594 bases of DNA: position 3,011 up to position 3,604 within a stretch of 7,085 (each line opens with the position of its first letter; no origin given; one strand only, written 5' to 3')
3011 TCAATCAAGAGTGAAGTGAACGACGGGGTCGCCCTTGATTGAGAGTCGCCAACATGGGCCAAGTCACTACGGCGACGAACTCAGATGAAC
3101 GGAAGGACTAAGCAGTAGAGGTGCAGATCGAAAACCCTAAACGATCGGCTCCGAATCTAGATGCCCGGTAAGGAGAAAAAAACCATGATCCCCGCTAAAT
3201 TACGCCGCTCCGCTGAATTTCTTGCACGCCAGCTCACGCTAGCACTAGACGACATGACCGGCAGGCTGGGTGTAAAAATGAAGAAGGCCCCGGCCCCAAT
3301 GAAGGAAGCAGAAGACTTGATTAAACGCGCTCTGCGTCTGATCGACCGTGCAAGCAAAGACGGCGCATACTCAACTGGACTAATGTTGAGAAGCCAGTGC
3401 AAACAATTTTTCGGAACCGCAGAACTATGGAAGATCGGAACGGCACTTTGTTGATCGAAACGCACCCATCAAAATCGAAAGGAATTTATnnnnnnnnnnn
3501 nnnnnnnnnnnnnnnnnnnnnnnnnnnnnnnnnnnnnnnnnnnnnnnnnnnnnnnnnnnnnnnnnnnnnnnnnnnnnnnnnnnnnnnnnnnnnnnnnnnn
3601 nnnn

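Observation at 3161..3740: Two-gene accessory module of unknown function, antisense to the structural operon and lower in GC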

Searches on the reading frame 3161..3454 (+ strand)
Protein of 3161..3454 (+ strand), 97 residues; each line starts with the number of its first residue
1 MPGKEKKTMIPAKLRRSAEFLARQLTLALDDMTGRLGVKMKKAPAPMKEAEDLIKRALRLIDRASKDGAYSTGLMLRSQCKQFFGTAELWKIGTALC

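Call 5: search_protein_families(library=pfam, proteins=[window:3161-3454:+], max_evalue=1)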
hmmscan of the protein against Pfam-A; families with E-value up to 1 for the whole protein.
window:3161-3454:+ (97 aa): 1 family
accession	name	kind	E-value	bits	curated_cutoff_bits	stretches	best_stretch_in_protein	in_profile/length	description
PF11799.13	IMS_C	-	0.045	14.6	20.7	1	13-65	34-85/109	impB/mucB/samB family C-terminal domain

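Call 6: search_protein_families(library=phrogs, proteins=[window:3161-3454:+], max_evalue=1)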
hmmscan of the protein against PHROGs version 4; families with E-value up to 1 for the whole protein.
window:3161-3454:+ (97 aa): 2 families
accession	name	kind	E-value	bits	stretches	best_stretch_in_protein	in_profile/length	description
phrog_36228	-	unknown function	0.15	13.6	1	12-59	22-71/72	-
phrog_9850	-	unknown function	0.29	12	1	17-62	31-58/63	-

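Call 7: search_dna_similar(query=window:3185-3454:+, collection=phages, mode=protein, max_evalue=1)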
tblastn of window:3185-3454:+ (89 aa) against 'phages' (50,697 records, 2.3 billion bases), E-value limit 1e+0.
No match.

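Call 10: find_homologous_proteins(query=window:3185-3454:+, max_evalue=0.01)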
Query window:3185-3454:+ (89 aa): 10 proteins with E <= 0.01 among 13 candidates.
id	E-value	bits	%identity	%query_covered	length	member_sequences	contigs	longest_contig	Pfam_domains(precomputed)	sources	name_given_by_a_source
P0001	3.3e-50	185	100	100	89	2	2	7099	-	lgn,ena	-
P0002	8.4e-25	104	64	100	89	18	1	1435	-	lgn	-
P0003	1.3e-24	104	60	100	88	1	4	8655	-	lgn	-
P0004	3.1e-23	99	60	100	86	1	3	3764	-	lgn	-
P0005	3.2e-23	99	60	100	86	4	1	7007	-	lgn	-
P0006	7.7e-23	98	61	100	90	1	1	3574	-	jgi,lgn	jgi:hypothetical protein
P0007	8.6e-22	95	59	100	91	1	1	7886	-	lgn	-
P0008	1.1e-21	94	59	100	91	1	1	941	-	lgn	-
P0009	1.8e-21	94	59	100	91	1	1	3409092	-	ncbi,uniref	ncbi:hypothetical protein [Thauera sp.]|uniref:hypothetical protein n=1 Tax=Thauera sp. TaxID=190533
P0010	4.5e-20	89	58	99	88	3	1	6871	-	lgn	-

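Call 12: find_encoding_contigs(protein=P0003, flank=10000, max_places=4)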
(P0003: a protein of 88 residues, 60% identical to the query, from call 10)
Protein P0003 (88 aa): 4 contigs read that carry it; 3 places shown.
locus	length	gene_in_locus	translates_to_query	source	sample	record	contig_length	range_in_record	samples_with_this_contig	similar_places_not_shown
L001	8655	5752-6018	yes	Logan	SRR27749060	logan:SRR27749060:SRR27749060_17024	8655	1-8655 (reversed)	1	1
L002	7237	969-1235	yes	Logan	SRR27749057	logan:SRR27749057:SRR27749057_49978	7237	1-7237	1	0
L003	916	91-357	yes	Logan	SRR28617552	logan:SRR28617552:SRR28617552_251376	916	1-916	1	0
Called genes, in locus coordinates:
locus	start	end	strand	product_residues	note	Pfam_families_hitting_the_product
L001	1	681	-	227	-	?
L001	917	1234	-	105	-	-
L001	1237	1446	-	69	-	PF05356:Phage_Coat_B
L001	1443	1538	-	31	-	-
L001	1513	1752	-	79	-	-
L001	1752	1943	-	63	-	-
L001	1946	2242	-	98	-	-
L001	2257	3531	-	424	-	PF02486:Rep_trans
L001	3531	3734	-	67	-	-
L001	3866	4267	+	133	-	-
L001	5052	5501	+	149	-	-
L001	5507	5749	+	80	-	-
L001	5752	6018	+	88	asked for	-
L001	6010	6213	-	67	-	-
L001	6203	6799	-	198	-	PF14386:DUF4417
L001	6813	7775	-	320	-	PF05707:Zot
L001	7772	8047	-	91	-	PF10734:DUF2523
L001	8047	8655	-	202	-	?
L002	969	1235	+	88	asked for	-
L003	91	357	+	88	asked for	-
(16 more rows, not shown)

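Call 13: find_encoding_contigs(protein=P0005, flank=10000, max_places=3)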
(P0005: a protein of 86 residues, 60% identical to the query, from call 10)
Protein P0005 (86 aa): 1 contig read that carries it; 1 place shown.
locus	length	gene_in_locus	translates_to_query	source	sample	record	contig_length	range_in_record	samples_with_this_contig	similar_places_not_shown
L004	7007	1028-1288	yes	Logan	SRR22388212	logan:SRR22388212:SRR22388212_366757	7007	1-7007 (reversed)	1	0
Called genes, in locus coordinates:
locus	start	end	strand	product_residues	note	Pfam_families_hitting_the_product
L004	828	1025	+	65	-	-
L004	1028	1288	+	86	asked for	-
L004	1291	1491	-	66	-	-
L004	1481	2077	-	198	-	PF14386:DUF4417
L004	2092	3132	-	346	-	PF05707:Zot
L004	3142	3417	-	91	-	PF10734:DUF2523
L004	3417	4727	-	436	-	-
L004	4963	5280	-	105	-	-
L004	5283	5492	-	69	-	PF05356:Phage_Coat_B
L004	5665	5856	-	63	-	-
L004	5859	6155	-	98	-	-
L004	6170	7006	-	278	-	?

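Call 14: find_encoding_contigs(protein=P0007, flank=10000, max_places=3)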
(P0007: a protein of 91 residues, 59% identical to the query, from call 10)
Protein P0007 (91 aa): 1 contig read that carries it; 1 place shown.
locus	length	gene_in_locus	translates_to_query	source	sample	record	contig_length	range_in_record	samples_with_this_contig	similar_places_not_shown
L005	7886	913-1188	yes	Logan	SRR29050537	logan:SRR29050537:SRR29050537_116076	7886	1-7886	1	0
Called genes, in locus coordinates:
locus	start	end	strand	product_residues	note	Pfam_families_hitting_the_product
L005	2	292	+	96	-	?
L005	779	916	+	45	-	-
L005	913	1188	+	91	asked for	-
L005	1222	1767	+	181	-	-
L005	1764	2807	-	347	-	PF05707:Zot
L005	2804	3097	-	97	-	PF10734:DUF2523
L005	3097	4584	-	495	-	-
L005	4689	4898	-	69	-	PF05356:Phage_Coat_B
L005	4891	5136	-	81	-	-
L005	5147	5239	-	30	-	-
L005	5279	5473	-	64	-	-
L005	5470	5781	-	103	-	-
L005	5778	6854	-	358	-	PF02486:Rep_trans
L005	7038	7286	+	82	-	-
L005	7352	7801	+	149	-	PF01381:HTH_3 (weak)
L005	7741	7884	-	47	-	?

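Call 15: find_encoding_contigs(protein=P0009, flank=10000, max_places=3)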
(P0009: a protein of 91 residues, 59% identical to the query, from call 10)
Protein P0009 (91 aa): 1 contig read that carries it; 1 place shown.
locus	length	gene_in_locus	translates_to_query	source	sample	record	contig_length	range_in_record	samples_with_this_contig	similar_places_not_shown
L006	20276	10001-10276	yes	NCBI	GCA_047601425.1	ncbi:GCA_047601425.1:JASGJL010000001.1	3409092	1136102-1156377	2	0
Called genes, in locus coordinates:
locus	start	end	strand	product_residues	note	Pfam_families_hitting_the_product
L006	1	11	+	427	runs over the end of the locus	PF03721:UDPG_MGDP_dh_N, PF00984:UDPG_MGDP_dh, PF03720:UDPG_MGDP_dh_C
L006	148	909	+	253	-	PF03808:Glyco_tran_WecG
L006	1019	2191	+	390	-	-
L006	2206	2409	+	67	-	-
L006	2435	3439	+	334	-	-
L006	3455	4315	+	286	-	PF14305:ATPgrasp_TupA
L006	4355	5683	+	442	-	PF03721:UDPG_MGDP_dh_N, PF00984:UDPG_MGDP_dh, PF03720:UDPG_MGDP_dh_C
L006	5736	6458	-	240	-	PF04402:SIMPL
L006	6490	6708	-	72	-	PF01451:LMWPc (weak)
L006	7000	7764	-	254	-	PF26598:DUF8187, PF07589:PEP_exosort_dom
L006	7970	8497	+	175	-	PF01327:Pep_deformylase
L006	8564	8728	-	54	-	-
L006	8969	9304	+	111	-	-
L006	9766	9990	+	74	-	-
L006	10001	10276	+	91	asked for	-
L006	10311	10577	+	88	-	-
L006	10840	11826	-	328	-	PF05707:Zot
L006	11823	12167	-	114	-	PF10734:DUF2523 (weak)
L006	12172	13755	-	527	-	-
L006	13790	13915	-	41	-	PF05356:Phage_Coat_B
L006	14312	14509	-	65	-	-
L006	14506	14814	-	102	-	-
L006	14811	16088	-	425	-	PF02486:Rep_trans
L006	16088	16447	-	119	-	-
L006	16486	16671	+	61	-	-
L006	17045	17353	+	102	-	PF13560:HTH_31 (weak), PF01381:HTH_3 (faint)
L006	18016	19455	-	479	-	PF00483:NTP_transferase, PF12804:NTP_transf_3 (weak), PF22640:ManC_GMP_beta-helix, PF01050:MannoseP_isomer, PF07883:Cupin_2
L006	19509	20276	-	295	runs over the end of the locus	PF01370:Epimerase, PF04321:RmlD_sub_bind, PF16363:GDP_Man_Dehyd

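Call 16: find_encoding_contigs(protein=P0010, flank=10000, max_places=3)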
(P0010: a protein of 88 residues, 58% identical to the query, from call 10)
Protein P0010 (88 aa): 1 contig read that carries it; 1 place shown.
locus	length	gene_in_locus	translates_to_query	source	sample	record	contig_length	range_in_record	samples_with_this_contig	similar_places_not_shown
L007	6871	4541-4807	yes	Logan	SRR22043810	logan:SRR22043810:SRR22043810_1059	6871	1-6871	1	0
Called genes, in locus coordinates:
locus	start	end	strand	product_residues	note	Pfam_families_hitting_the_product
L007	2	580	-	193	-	?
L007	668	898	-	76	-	PF19199:Phage_coatGP8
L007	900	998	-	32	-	-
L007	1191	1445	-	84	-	-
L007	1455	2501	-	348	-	PF02486:Rep_trans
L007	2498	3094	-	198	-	-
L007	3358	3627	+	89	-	-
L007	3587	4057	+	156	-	PF01381:HTH_3 (weak)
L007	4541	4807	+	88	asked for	-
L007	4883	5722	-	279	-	PF05707:Zot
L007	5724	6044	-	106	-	PF17537:DUF5455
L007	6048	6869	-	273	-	?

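Call 28: predict_structure(alignment_id=A1)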
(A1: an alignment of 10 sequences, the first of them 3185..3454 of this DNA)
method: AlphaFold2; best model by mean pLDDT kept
length: 89 residues; sequences in the alignment: 10
mean_pLDDT: 63.0   pTM: 0.29
mean pLDDT of the five models: 63.0, 60.7, 60.4, 59.7, 59.0
residues with pLDDT >= 90: 0; 70-90: 10; 50-70: 75; < 50: 4
segments of 3 or more residues with pLDDT < 50: none
pLDDT, mean of each block of 10 residues (from residue 1): 62 70 64 54 65 64 69 65 54
secondary structure, 60 per line:
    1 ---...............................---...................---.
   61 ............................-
elements in order: H4-34 H38-56 H60-88

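Call 29: search_protein_representatives(alignment_id=A1)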
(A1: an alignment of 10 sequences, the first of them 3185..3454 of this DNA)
Query: 10 sequences, 89 profile positions. Proteins with E-value up to 0.001 (for the whole library): 8; up to 1e-10: 4; up to 1e-30: 1. The best 8 are listed.
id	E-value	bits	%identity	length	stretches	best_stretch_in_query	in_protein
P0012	4.4e-33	129.7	-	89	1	1-88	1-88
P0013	2.0e-20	89.2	-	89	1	2-84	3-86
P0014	1.4e-16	76.8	-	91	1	4-88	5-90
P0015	4.8e-14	68.7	-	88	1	6-80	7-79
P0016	1.6e-09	54.2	-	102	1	4-81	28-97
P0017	2.1e-09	53.9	-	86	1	1-88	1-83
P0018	9.3e-05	38.9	-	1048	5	33-62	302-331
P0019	5.7e-04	36.4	-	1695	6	11-47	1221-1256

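Call 33: find_homologous_proteins(query=A2, max_evalue=0.01)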
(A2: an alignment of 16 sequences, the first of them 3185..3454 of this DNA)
Query A2 (16 sequences) (89 aa, profile of the alignment): 25 proteins with E <= 0.01 among 5685 candidates.
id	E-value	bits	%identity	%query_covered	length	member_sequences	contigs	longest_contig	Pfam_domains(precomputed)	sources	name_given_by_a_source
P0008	2.5e-38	148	59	100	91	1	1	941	-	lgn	-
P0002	8.0e-38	146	64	100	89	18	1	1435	-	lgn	-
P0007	1.4e-37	145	59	100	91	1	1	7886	-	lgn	-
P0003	3.4e-37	144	60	100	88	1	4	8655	-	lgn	-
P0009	4.8e-37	144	59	100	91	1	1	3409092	-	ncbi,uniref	ncbi:hypothetical protein [Thauera sp.]|uniref:hypothetical protein n=1 Tax=Thauera sp. TaxID=190533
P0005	1.1e-36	143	60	100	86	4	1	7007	-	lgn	-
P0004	1.3e-35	139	60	100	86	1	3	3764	-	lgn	-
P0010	3.5e-35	138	58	99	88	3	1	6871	-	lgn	-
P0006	5.1e-35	137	61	100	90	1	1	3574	-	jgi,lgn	jgi:hypothetical protein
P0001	2.7e-34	135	100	100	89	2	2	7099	-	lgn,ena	-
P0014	1.6e-28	116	40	91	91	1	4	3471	-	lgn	-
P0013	3.8e-28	115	42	87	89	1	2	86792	-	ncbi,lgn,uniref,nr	ncbi:hypothetical protein GPA19_17860 [Azoarcus indigens]|uniref:hypothetical protein n=1 Tax=Azoarc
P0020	6.6e-28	114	51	98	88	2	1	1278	-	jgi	-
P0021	3.6e-27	112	49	98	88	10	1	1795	-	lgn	-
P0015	1.4e-25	107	36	94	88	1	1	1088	-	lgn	-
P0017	7.3e-23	98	35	92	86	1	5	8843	-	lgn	-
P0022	8.3e-20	88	37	91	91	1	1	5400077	-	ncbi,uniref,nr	ncbi:hypothetical protein [Azoarcus sp. DD4]|uniref:hypothetical protein n=1 Tax=Azoarcus sp. DD4 Ta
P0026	1.0e-18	85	31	92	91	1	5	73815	-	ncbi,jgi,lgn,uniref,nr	ncbi:hypothetical protein GO613_13865 [Azoarcus communis]|uniref:hypothetical protein n=1 Tax=Parazo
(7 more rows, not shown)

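Call 34: fold_search(model_id=the predicted structure, library=pdb)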
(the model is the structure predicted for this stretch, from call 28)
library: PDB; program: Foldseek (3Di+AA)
matches with E <= 10: 7; with E <= 0.001: 0
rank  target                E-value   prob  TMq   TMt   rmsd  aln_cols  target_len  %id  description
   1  3mk8_A                5.7e+00  0.08  0.33  0.23   8.2        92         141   17  The MCL-1 BH3 Helix is an Exclusive MCL-1 Inhibitor and Apoptosis Sensitizer (released 2010-06-23)
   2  8rvo_6                9.0e+00  0.12  0.27  0.17   1.4        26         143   31  Proteasomal late precursor complex from pre1-1, state 1 (released 2024-09-11)
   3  3etz_B                9.0e+00  0.07  0.32  0.25  20.9        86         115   10  Crystal structure of bacterial adhesin FadA L76A mutant (released 2008-12-02)
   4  9r6m_A                9.6e+00  0.11  0.28  0.11   1.5        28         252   32  Crystal structure of C14S mutant of triosephosphate isomerase from Chamydomonas reinhardtii (released 2025-10-01)
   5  7cff                  9.6e+00  0.06  0.29  0.18  12.7        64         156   17  Structure of the thermostabilized transmembrane domain of the bacterial CNNM/CorC family Mg2+ transporter in complex wit (released 2021-02-24)
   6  2nla_A                9.6e+00  0.05  0.33  0.22   8.1        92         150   17  Crystal structure of the Mcl-1:mNoxaB BH3 complex (released 2007-03-27)
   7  6zie_B                9.6e+00  0.05  0.33  0.23   7.6        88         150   14  Crystal structure of MCL-1 in complex with a neutralizing Alphabody CMPX-383B (released 2021-04-28)

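Call 35: find_encoding_contigs(protein=P0013, flank=9000, max_places=2)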
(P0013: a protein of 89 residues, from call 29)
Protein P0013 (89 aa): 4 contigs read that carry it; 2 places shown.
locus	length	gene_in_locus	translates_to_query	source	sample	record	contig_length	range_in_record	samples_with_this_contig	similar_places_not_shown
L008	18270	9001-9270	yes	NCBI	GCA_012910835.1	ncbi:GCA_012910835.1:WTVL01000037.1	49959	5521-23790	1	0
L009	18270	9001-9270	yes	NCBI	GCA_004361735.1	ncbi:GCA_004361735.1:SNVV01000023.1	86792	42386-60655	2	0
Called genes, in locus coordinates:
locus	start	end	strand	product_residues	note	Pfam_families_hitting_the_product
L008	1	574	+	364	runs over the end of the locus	PF02608:Bmp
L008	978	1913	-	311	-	PF00389:2-Hacid_dh, PF02826:2-Hacid_dh_C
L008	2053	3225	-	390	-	PF04307:YdjM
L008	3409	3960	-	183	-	PF00210:Ferritin, PF02915:Rubrerythrin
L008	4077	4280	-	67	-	PF05532:CsbD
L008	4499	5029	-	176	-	-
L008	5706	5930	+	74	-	-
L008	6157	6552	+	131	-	-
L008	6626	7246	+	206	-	PF01583:APS_kinase, PF13671:AAA_33 (weak)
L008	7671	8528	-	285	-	PF00589:Phage_integrase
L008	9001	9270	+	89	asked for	-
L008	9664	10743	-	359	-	PF05707:Zot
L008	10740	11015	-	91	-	PF10734:DUF2523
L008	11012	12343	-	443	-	PF05616:Neisseria_TspB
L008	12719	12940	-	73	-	PF05356:Phage_Coat_B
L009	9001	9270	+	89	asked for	-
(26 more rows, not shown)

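Call 36: find_encoding_contigs(protein=P0022, flank=9000, max_places=2)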
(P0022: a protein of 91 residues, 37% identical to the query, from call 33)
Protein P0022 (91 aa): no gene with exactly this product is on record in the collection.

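Call 37: find_encoding_contigs(protein=P0026, flank=9000, max_places=2)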
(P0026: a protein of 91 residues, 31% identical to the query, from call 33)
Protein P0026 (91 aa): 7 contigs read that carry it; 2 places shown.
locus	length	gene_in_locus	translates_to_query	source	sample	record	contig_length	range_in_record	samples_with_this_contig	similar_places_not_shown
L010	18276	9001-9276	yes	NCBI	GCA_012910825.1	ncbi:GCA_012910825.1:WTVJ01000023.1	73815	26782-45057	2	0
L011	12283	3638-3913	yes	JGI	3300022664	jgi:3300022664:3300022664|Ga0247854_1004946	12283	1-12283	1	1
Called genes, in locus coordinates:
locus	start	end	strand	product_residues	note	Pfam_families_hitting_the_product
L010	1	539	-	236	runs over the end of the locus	PF00072:Response_reg, PF00486:Trans_reg_C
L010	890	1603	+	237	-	PF13833:EF-hand_8 (faint), PF23564:EF-hand_FSTL1 (faint), PF00036:EF-hand_1 (faint), PF13202:EF-hand_5 (faint), PF13405:EF-hand_6 (faint), PF13499:EF-hand_7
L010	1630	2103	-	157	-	-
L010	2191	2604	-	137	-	-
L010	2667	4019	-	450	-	PF13183:Fer4_8 (faint)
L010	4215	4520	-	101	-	PF20543:CowN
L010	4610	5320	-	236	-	PF00027:cNMP_binding, PF13545:HTH_Crp_2, PF12840:HTH_20 (weak)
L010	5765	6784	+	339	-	PF00589:Phage_integrase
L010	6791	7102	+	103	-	PF06296:RelE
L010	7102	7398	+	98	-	PF01381:HTH_3 (weak), PF13560:HTH_31 (weak)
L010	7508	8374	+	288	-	PF14337:Abi_alpha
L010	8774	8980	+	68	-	-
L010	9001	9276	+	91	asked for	-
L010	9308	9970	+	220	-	PF11740:KfrA_N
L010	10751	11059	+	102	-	-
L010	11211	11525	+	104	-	-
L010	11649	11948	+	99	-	-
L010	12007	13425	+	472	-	-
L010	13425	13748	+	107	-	PF17537:DUF5455 (weak)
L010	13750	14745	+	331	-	PF05707:Zot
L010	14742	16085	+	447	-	PF00263:Secretin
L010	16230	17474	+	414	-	-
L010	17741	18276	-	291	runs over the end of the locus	PF01435:Peptidase_M48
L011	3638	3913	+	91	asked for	-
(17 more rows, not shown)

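Call 38: find_encoding_contigs(protein=P0017, flank=9000, max_places=2)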
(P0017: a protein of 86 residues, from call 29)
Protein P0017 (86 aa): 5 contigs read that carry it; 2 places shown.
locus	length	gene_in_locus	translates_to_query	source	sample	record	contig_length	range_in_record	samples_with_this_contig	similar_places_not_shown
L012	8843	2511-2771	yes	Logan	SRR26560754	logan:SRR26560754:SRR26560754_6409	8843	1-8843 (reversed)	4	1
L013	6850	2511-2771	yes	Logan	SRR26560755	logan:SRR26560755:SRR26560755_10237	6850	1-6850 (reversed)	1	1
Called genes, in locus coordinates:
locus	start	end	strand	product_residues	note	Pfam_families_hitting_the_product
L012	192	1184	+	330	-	PF00589:Phage_integrase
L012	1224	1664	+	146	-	PF01724:DUF29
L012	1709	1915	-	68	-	-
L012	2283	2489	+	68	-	-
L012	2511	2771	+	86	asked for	-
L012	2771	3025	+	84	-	-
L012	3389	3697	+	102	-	-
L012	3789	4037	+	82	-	-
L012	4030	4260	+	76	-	PF05356:Phage_Coat_B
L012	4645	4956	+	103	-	-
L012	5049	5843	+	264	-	-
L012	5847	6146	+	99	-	-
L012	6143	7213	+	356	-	PF05707:Zot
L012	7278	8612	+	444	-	-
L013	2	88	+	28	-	?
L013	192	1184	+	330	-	PF00589:Phage_integrase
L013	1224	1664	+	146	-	PF01724:DUF29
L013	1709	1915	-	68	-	-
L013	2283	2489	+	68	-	-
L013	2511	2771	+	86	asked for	-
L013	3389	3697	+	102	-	-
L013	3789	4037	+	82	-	-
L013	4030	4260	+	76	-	PF05356:Phage_Coat_B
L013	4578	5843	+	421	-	-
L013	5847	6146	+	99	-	-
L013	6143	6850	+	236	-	?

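Call 42: search_protein_families(library=phrogs, alignment_id=A3, max_evalue=0.1)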
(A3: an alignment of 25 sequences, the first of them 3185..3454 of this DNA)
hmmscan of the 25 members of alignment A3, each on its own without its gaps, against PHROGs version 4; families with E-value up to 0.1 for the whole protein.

A. member 1, window:3185-3454:+ (89 aa): 0 families

B. families by the number of members that match (of 25 scanned): 4 families
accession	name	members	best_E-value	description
phrog_22193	-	1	0.0069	-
phrog_25478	-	1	0.028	-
phrog_13444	-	1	0.062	-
phrog_25405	-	1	0.089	-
